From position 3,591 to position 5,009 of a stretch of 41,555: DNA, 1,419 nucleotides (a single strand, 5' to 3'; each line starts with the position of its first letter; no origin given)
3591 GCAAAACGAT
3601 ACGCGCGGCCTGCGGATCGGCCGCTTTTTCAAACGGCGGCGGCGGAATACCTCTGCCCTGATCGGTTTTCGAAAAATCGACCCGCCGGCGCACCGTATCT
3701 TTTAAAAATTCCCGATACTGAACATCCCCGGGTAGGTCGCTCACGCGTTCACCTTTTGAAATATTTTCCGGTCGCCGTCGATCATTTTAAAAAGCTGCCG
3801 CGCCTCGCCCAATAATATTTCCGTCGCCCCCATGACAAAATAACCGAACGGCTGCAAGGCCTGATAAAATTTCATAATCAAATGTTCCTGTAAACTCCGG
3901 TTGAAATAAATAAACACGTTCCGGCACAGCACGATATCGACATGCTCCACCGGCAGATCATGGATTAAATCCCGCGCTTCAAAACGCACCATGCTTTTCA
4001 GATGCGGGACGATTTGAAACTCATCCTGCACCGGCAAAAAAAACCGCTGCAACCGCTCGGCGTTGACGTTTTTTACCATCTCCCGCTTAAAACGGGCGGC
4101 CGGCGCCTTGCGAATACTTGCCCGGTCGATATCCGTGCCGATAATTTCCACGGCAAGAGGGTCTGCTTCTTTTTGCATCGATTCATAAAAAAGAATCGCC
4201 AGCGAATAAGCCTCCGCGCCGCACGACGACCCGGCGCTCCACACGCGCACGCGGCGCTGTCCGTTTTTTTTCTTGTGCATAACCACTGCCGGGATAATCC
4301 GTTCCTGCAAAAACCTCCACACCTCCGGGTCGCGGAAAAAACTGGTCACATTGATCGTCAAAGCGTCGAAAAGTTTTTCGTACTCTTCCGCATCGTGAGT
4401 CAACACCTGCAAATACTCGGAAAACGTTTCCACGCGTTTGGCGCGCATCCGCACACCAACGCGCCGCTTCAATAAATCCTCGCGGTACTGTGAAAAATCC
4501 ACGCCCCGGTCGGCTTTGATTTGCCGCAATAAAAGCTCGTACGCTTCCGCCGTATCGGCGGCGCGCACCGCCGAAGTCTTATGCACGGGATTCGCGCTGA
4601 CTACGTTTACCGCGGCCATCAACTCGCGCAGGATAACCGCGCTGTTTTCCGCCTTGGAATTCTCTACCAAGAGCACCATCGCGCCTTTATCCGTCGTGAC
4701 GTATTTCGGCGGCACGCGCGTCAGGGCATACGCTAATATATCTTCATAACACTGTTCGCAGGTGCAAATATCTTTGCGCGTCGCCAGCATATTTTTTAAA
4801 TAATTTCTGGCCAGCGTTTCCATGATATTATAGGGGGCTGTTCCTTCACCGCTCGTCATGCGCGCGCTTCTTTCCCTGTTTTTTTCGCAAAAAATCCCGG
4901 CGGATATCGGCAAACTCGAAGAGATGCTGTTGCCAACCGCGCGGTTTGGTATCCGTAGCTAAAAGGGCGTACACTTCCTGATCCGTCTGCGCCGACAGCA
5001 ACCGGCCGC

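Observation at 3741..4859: ComFB domain fused to the N-terminus of a full-length CheR methyltransferase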

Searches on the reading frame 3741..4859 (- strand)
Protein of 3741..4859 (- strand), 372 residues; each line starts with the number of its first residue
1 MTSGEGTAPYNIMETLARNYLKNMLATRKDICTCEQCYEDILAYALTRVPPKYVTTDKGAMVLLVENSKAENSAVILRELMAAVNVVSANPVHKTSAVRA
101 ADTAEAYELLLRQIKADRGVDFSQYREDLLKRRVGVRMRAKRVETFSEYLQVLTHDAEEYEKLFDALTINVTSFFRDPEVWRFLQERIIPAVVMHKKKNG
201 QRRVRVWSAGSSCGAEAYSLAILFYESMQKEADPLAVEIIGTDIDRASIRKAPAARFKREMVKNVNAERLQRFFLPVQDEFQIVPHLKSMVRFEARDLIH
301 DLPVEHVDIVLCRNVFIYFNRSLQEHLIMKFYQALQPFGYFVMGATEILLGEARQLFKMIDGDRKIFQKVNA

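Call 3: search_protein_families(library=pfam, proteins=[window:3741-4859:-], max_evalue=1)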
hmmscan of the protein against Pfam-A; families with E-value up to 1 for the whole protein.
window:3741-4859:- (372 aa): 8 families
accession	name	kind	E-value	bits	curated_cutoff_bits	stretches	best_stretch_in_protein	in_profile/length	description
PF01739.24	CheR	-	3.3e-50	170.7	27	1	170-365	1-194/195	CheR methyltransferase, SAM binding domain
PF10719.14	ComFB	-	2.5e-18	66.3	25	1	11-91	2-83/83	Late competence development protein ComFB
PF03705.20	CheR_N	-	5.9e-14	51.9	27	1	106-156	2-52/53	CheR methyltransferase, all-alpha domain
PF13649.12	Methyltransf_25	-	0.0004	21.4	27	1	291-339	48-97/97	Methyltransferase domain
PF13847.12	Methyltransf_31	-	0.00097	19.3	27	1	290-347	55-113/145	Methyltransferase domain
PF08242.18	Methyltransf_12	-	0.0012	19.9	30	1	237-340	21-97/98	Methyltransferase domain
PF08241.18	Methyltransf_11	-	0.0025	18.8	21.2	1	290-343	46-95/95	Methyltransferase domain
PF10014.15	2OG-Fe_Oxy_2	-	0.06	13.5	23.1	1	245-296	30-81/192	2OG-Fe dioxygenase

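Call 4: search_protein_families(library=ncbifam, proteins=[window:3741-4859:-], max_evalue=1)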
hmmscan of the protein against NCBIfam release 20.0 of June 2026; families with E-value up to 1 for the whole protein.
window:3741-4859:- (372 aa): 4 families
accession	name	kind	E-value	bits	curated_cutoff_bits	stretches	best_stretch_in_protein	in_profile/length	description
NF007902.0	PRK10611.1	equivalog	1e-33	116.8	435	1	113-348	33-265/287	protein-glutamate O-methyltransferase CheR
NF052654.1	CmpProtComFBBac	equivalog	2.9e-10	40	120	1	11-91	4-84/84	late competence protein ComFB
NF011660.0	PRK15080.1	equivalog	0.11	11.7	182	1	18-87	70-138/277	ethanolamine utilization protein EutJ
NF007051.0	PRK09505.1-1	equivalog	0.14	10.1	864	1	132-219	427-512/686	alpha-amylase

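Call 19: find_homologous_proteins(query=window:3741-4859:-, max_evalue=1e-30)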
Query window:3741-4859:- (372 aa): 4833 proteins with E <= 1e-30 among 8000 candidates; the best 120 are listed.
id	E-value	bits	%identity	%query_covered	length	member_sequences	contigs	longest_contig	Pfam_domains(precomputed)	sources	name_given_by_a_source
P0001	3.1e-243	824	100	100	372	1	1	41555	PF03705.21,PF10719.15,PF01739.25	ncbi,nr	ncbi:MAG: late competence development ComFB family protein [Candidatus Omnitrophica bacterium]|nr:la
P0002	1.9e-128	447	56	97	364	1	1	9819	PF03705.21,PF10719.15,PF01739.25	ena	-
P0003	4.1e-126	439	53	97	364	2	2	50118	PF03705.21,PF10719.15,PF01739.25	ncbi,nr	ncbi:MAG: late competence development ComFB family protein [Candidatus Omnitrophica bacterium]|nr:la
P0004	9.4e-126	438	55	97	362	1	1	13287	PF03705.21,PF10719.15,PF01739.25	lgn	-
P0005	6.3e-124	432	54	97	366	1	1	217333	PF03705.21,PF10719.15,PF01739.25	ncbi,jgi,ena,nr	ncbi:MAG: late competence development ComFB family protein [Candidatus Omnitrophica bacterium]|nr:la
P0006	6.7e-124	432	54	97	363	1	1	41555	PF03705.21,PF10719.15,PF01739.25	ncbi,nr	ncbi:MAG: late competence development ComFB family protein [Candidatus Omnitrophica bacterium]|nr:la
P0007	1.1e-123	431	53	97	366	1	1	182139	PF03705.21,PF10719.15,PF01739.25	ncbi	ncbi:MAG: CheR family methyltransferase [Candidatus Omnitrophota bacterium]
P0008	3.8e-123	429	53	97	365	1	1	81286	PF03705.21,PF10719.15,PF01739.25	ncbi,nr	ncbi:MAG: late competence development ComFB family protein [Candidatus Omnitrophica bacterium]|nr:la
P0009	5.1e-123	429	54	97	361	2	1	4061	PF03705.21,PF10719.15,PF01739.25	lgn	-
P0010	1.4e-122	428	52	97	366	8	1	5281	PF03705.21,PF10719.15,PF01739.25,PF08242.19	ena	-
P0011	4.3e-121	423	52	97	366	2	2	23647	PF03705.21,PF10719.15,PF01739.25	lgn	-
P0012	4.6e-121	423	53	97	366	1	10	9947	PF03705.21,PF10719.15,PF01739.25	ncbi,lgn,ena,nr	ncbi:MAG: late competence development ComFB family protein [Candidatus Omnitrophica bacterium]|nr:la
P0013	5.8e-121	422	51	97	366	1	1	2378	PF03705.21,PF10719.15,PF01739.25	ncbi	-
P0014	1.0e-120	421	54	97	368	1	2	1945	PF03705.21,PF10719.15,PF01739.25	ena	-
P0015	2.5e-120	420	53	97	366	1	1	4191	PF03705.21,PF10719.15,PF01739.25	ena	-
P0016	3.3e-120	420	54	97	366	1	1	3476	PF03705.21,PF10719.15,PF01739.25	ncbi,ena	-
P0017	4.0e-120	419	53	97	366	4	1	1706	PF03705.21,PF10719.15,PF01739.25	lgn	-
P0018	8.2e-120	418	51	97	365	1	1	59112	PF03705.21,PF10719.15,PF01739.25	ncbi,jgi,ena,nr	ncbi:MAG: late competence development ComFB family protein [Candidatus Omnitrophica bacterium]|nr:la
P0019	8.2e-120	418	54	97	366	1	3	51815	PF03705.21,PF10719.15,PF01739.25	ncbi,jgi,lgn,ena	-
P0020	1.4e-119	418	52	97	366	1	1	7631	PF03705.21,PF10719.15,PF01739.25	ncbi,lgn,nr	ncbi:MAG: late competence development ComFB family protein [Candidatus Omnitrophica bacterium]|nr:la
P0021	2.7e-119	417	51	97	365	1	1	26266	PF03705.21,PF10719.15,PF01739.25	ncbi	-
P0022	4.3e-119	416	52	98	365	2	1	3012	PF03705.21,PF10719.15,PF01739.25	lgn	-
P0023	6.8e-119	415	53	97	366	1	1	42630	PF03705.21,PF10719.15,PF01739.25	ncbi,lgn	ncbi:MAG: CheR family methyltransferase [Candidatus Omnitrophota bacterium]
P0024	1.3e-118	415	53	97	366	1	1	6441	PF03705.21,PF10719.15,PF01739.25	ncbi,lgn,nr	ncbi:MAG: late competence development ComFB family protein [Candidatus Omnitrophica bacterium]|nr:la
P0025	4.8e-118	413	52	97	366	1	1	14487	PF03705.21,PF10719.15,PF01739.25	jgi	-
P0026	1.0e-114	402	52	97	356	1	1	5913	PF03705.21,PF10719.15,PF01739.25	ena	-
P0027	4.5e-113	396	51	93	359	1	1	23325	PF03705.21,PF10719.15,PF01739.25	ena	-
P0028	2.8e-111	390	49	97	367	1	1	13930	PF03705.21,PF10719.15,PF01739.25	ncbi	-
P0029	2.9e-100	354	49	97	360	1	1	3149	PF03705.21,PF10719.15,PF01739.25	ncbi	ncbi:MAG: CheR family methyltransferase [Candidatus Omnitrophota bacterium]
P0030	2.3e-99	351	44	97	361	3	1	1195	PF03705.21,PF10719.15,PF01739.25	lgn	-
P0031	3.2e-99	351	45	97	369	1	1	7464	PF03705.21,PF10719.15,PF01739.25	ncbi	-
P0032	2.5e-98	348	46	98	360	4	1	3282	PF03705.21,PF10719.15,PF01739.25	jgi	-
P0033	2.6e-98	348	45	97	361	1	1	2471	PF03705.21,PF10719.15,PF01739.25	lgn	-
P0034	2.7e-97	344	47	97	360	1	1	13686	PF03705.21,PF10719.15,PF01739.25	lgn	-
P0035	4.0e-97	344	46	97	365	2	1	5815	PF03705.21,PF10719.15,PF01739.25,PF08241.19,PF08242.19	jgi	jgi:chemotaxis protein methyltransferase CheR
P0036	4.2e-97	344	43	97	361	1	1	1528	PF03705.21,PF10719.15,PF01739.25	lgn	-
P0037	8.6e-97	343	43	97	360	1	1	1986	PF03705.21,PF10719.15,PF01739.25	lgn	-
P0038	1.2e-96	342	46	97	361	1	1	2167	PF03705.21,PF10719.15,PF01739.25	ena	-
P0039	4.7e-96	340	45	97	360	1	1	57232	PF03705.21,PF10719.15,PF01739.25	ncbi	ncbi:CheR family methyltransferase [Candidatus Omnitrophota bacterium]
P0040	5.1e-96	340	47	97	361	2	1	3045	PF03705.21,PF10719.15,PF01739.25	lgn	-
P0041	1.6e-95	339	45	97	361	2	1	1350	PF03705.21,PF10719.15,PF01739.25,PF08242.19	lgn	-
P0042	3.1e-95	338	44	97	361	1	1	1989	PF03705.21,PF10719.15,PF01739.25,PF08242.19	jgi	jgi:chemotaxis protein methyltransferase CheR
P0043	1.8e-94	335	46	98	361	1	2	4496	PF03705.21,PF10719.15,PF01739.25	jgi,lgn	jgi:chemotaxis protein methyltransferase CheR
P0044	4.0e-94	334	44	97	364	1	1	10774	PF03705.21,PF10719.15,PF01739.25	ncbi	-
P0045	2.9e-93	331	43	97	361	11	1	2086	PF03705.21,PF10719.15,PF01739.25,PF08242.19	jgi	jgi:chemotaxis protein methyltransferase CheR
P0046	3.1e-93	331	43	97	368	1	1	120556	PF03705.21,PF10719.15,PF01739.25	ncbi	ncbi:MAG: CheR family methyltransferase [bacterium]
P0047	3.5e-93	331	42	97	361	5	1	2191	PF03705.21,PF10719.15,PF01739.25,PF08242.19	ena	-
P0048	6.1e-93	330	44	97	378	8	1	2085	PF03705.21,PF10719.15,PF01739.25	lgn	-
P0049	1.1e-92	329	43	97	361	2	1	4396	PF03705.21,PF10719.15,PF01739.25,PF08242.19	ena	-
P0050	1.4e-92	329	44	97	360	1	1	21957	PF13847.13,PF03705.21,PF10719.15,PF01739.25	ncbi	ncbi:MAG: CheR family methyltransferase [Candidatus Omnitrophota bacterium]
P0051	1.6e-92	329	44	97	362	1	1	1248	PF03705.21,PF10719.15,PF01739.25,PF08242.19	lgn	-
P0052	2.9e-92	328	43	97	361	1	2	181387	PF03705.21,PF10719.15,PF01739.25,PF08242.19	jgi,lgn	jgi:chemotaxis methyl-accepting protein methylase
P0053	5.3e-92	327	45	97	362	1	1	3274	PF03705.21,PF10719.15,PF01739.25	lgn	-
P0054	1.9e-91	325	46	97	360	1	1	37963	PF03705.21,PF10719.15,PF01739.25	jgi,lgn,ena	-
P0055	2.1e-91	325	42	97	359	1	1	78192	PF03705.21,PF10719.15,PF01739.25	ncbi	ncbi:MAG: CheR family methyltransferase [bacterium]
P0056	3.3e-91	324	42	97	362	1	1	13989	PF03705.21,PF10719.15,PF01739.25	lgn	-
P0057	1.6e-89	319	43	97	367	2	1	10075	PF03705.21,PF10719.15,PF01739.25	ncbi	-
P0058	1.7e-89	319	45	97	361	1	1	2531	PF03705.21,PF10719.15,PF01739.25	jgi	jgi:chemotaxis protein methyltransferase CheR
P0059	4.0e-88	314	43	97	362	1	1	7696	PF03705.21,PF10719.15,PF01739.25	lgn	-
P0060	6.3e-88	314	41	97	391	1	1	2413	PF03705.21,PF10719.15,PF01739.25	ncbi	-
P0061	1.8e-87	312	40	97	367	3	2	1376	PF03705.21,PF10719.15,PF01739.25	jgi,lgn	jgi:chemotaxis protein methyltransferase CheR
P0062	1.6e-85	306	40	97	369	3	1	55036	PF03705.21,PF10719.15,PF01739.25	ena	-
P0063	7.9e-82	294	41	97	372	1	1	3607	PF03705.21,PF10719.15,PF01739.25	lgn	-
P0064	3.7e-81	291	39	98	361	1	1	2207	PF03705.21,PF10719.15,PF01739.25,PF08242.19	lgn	-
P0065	4.8e-81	291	40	97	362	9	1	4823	PF03705.21,PF10719.15,PF01739.25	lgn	-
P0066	2.6e-80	289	41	97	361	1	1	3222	PF03705.21,PF10719.15,PF01739.25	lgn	-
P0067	5.4e-80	288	36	97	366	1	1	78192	PF13847.13,PF03705.21,PF13649.13,PF10719.15,PF01739.25,PF08241.19,PF08242.19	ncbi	ncbi:MAG: CheR family methyltransferase [bacterium]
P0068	4.2e-79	285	39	97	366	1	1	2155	PF03705.21,PF10719.15,PF01739.25,PF08242.19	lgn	-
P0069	2.1e-78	282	38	97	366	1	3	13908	PF03705.21,PF10719.15,PF01739.25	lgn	-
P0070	4.0e-78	281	39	97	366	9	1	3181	PF03705.21,PF10719.15,PF01739.25,PF08242.19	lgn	-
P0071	1.1e-77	280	39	97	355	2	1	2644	PF03705.21,PF10719.15,PF01739.25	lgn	-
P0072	2.8e-77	279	43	86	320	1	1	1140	PF03705.21,PF01739.25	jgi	jgi:chemotaxis protein methyltransferase CheR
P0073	7.8e-77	277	40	97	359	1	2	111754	PF03705.21,PF10719.15,PF01739.25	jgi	jgi:chemotaxis methyl-accepting protein methylase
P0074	1.3e-76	276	39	97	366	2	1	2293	PF03705.21,PF10719.15,PF01739.25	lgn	-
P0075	4.0e-76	275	41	97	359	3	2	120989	PF13847.13,PF03705.21,PF10719.15,PF01739.25,PF08242.19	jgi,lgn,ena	-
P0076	3.0e-75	272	37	97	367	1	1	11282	PF03705.21,PF10719.15,PF01739.25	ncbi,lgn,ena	-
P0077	8.5e-75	270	38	97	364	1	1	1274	PF03705.21,PF01739.25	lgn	-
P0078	2.5e-72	262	46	71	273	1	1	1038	PF03705.21,PF01739.25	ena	-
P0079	4.9e-71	258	37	97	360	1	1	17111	PF03705.21,PF01739.25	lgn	-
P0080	3.4e-69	252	37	98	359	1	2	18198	PF03705.21,PF01739.25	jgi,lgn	-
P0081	9.2e-69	251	45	74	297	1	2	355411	PF03705.21,PF01739.25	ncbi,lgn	-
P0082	2.0e-68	249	35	96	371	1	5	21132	PF03705.21,PF13649.13,PF01739.25,PF08241.19,PF08242.19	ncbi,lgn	-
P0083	6.9e-68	248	43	71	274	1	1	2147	PF03705.21,PF01739.25,PF08242.19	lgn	-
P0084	4.7e-66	242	36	97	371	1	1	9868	PF03705.21,PF01739.25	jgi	jgi:chemotaxis methyl-accepting protein methylase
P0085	5.8e-66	241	45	72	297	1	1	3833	PF03705.21,PF01739.25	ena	-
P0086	1.8e-65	240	44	73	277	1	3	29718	PF03705.21,PF01739.25,PF08242.19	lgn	-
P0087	4.9e-65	238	36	97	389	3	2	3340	PF03705.21,PF01739.25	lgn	-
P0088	2.4e-64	236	37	97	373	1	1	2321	PF03705.21,PF13649.13,PF10719.15,PF01739.25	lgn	-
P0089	3.6e-64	236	42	72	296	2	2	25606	PF03705.21,PF01739.25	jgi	-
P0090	3.7e-64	235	37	76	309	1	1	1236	PF03705.21,PF01739.25,PF08242.19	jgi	-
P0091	4.1e-64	235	40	73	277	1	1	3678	PF03705.21,PF01739.25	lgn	-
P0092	4.8e-64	235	37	97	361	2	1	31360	PF03705.21,PF01739.25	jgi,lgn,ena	jgi:chemotaxis methyl-accepting protein methylase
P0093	6.4e-64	235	37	97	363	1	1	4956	PF03705.21,PF01739.25,PF08242.19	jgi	jgi:chemotaxis protein methyltransferase CheR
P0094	6.7e-64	235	42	68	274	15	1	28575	PF03705.21,PF01739.25,PF08242.19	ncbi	-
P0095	8.9e-64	234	43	71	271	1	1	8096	PF03705.21,PF01739.25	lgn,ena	-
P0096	9.9e-64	234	35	97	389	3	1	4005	PF03705.21,PF01739.25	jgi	jgi:chemotaxis methyl-accepting protein methylase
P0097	2.6e-63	233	43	71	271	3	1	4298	PF03705.21,PF01739.25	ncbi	-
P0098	5.1e-63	232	40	73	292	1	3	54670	PF03705.21,PF01739.25,PF08242.19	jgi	jgi:chemotaxis protein methyltransferase CheR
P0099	5.1e-63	232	37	96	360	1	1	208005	PF03705.21,PF01739.25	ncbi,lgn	-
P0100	3.1e-62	229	36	97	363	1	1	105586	PF03705.21,PF13649.13,PF01739.25,PF08241.19,PF08242.19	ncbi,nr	ncbi:MAG: protein-glutamate O-methyltransferase CheR [Candidatus Omnitrophica bacterium]|nr:protein-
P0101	3.8e-62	229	41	73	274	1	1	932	PF03705.21,PF01739.25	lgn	-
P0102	4.5e-62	229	41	71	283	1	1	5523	PF03705.21,PF01739.25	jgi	jgi:chemotaxis protein methyltransferase CheR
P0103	6.8e-62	228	41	71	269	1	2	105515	PF03705.21,PF01739.25,PF08242.19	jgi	jgi:chemotaxis protein methyltransferase CheR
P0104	8.0e-62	228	40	74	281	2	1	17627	PF03705.21,PF01739.25,PF08242.19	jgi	jgi:chemotaxis protein methyltransferase CheR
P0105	1.0e-61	227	41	69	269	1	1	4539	PF03705.21,PF01739.25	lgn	-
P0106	1.2e-61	227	38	78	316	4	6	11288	PF13847.13,PF03705.21,PF01739.25,PF08242.19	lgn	-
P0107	1.9e-61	227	40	71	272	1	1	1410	PF03705.21,PF01739.25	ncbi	-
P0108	3.6e-61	226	39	71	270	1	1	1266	PF03705.21,PF01739.25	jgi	-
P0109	5.8e-61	225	35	97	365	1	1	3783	PF03705.21,PF10719.15,PF01739.25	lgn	-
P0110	6.8e-61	225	41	72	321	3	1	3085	PF03705.21,PF01739.25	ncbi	-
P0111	7.8e-61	225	38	74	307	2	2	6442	PF03705.21,PF01739.25,PF08242.19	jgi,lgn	jgi:chemotaxis protein methyltransferase CheR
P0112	8.4e-61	224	41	73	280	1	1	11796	PF03705.21,PF01739.25,PF08242.19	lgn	-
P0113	1.1e-60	224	38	71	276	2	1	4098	PF03705.21,PF01739.25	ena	-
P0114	1.3e-60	224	38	73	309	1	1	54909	PF03705.21,PF01739.25,PF08242.19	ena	-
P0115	1.7e-60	223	41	71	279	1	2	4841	PF03705.21,PF01739.25,PF08242.19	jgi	jgi:chemotaxis protein methyltransferase CheR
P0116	1.7e-60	223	39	72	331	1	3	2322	PF03705.21,PF01739.25,PF08242.19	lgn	-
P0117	1.9e-60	223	39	71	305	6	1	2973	PF03705.21,PF01739.25,PF08242.19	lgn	-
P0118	1.9e-60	223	36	76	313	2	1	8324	PF03705.21,PF01739.25,PF08242.19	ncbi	-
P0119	2.2e-60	223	42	68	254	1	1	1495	PF03705.21,PF01739.25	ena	-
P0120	2.6e-60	223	40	72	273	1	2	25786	PF03705.21,PF01739.25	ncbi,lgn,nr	ncbi:MAG: protein-glutamate O-methyltransferase CheR [Halobacteriota archaeon]|nr:protein-glutamate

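Call 30: find_encoding_contigs(protein=P0005, flank=10000, max_places=2)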
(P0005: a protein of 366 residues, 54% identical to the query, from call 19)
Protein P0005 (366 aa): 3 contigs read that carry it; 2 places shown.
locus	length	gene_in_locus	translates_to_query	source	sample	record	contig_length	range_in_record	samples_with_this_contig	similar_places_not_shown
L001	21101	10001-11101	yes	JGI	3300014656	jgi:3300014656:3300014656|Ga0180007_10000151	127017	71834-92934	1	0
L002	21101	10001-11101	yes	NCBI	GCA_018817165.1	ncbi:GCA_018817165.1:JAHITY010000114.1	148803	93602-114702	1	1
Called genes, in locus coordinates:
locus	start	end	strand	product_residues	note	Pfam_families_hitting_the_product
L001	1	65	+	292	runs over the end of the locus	PF00512:HisKA, PF02518:HATPase_c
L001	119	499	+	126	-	PF00072:Response_reg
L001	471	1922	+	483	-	PF00072:Response_reg, PF01590:GAF, PF13185:GAF_2, PF13492:GAF_3, PF00990:GGDEF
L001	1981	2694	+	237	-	PF01168:Ala_racemase_N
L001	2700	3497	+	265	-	PF01210:NAD_Gly3P_dh_N (faint), PF01488:Shikimate_DH (weak), PF03446:NAD_binding_2, PF03807:F420_oxidored, PF14748:P5CR_dimer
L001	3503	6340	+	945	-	PF00133:tRNA-synt_1, PF09334:tRNA-synt_1g, PF01406:tRNA-synt_1e (weak), PF01921:tRNA-synt_1f (weak), PF09334:tRNA-synt_1g (weak), PF08264:Anticodon_1, PF06827:zf-FPG_IleRS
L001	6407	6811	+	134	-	PF01258:zf-dskA_traR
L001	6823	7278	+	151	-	PF01252:Peptidase_A8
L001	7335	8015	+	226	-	PF01790:LGT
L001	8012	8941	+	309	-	PF01479:S4, PF00849:PseudoU_synth_2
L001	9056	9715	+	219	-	-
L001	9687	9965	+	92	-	PF10719:ComFB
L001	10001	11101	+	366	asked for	PF10719:ComFB, PF03705:CheR_N, PF01739:CheR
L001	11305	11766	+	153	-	PF00583:Acetyltransf_1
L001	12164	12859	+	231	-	PF07238:PilZ (weak)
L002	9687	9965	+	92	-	PF10719:ComFB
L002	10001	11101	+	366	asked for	PF10719:ComFB, PF03705:CheR_N, PF01739:CheR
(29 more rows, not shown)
